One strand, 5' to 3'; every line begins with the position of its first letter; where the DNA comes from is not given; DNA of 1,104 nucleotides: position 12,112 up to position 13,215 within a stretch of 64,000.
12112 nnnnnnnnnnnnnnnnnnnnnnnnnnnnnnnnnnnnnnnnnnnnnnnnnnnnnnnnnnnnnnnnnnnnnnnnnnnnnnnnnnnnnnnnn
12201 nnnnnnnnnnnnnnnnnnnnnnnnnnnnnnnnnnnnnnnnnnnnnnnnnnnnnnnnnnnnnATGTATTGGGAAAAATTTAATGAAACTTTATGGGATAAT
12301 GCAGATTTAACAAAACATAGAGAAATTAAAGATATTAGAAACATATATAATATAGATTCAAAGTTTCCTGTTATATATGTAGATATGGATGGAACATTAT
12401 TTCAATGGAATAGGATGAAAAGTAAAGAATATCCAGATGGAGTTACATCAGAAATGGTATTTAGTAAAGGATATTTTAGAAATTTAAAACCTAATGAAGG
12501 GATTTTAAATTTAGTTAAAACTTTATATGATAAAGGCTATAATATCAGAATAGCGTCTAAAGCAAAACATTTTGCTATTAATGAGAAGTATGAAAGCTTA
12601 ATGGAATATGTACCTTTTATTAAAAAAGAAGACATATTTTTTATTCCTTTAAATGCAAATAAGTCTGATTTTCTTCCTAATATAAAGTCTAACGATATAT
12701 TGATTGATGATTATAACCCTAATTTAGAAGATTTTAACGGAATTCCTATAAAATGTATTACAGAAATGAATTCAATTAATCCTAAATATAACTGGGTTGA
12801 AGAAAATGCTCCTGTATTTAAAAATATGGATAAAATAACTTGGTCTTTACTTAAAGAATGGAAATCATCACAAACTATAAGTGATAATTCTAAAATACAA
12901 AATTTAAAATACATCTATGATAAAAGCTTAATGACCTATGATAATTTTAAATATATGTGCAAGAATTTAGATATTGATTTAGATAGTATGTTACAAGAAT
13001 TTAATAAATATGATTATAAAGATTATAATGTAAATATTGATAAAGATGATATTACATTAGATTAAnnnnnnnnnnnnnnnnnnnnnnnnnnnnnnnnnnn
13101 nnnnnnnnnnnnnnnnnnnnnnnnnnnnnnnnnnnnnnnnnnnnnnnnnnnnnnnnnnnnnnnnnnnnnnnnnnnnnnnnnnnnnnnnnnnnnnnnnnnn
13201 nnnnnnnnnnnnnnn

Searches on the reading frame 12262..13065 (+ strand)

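Call 81: search_protein_families(library=pfam, proteins=[window:12262-13065:+], max_evalue=0.001)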
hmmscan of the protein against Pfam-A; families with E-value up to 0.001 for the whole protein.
window:12262-13065:+ (267 aa): 1 family
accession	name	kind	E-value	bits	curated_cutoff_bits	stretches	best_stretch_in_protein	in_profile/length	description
PF06941.18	NT5C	-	3.9e-10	40.3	24.8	1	56-165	48-150/180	5' nucleotidase, deoxy (Pyrimidine), cytosolic type C protein (NT5C)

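Call 104: search_protein_families(library=phrogs, proteins=[window:12262-13065:+], max_evalue=0.00001)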
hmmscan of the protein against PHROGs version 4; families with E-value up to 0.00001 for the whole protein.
window:12262-13065:+ (267 aa): 3 families
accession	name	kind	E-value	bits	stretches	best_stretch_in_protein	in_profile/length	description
phrog_420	-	unknown function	7.3e-13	49.6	1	70-227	78-227/267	unknown function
phrog_1238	-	moron, auxiliary metabolic gene and host takeover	8e-08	33.1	1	36-166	23-122/155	phosphoheptose isomerase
phrog_2643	-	moron, auxiliary metabolic gene and host takeover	4.1e-07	30.8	1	32-159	3-147/182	5'-3' deoxyribonucleotidase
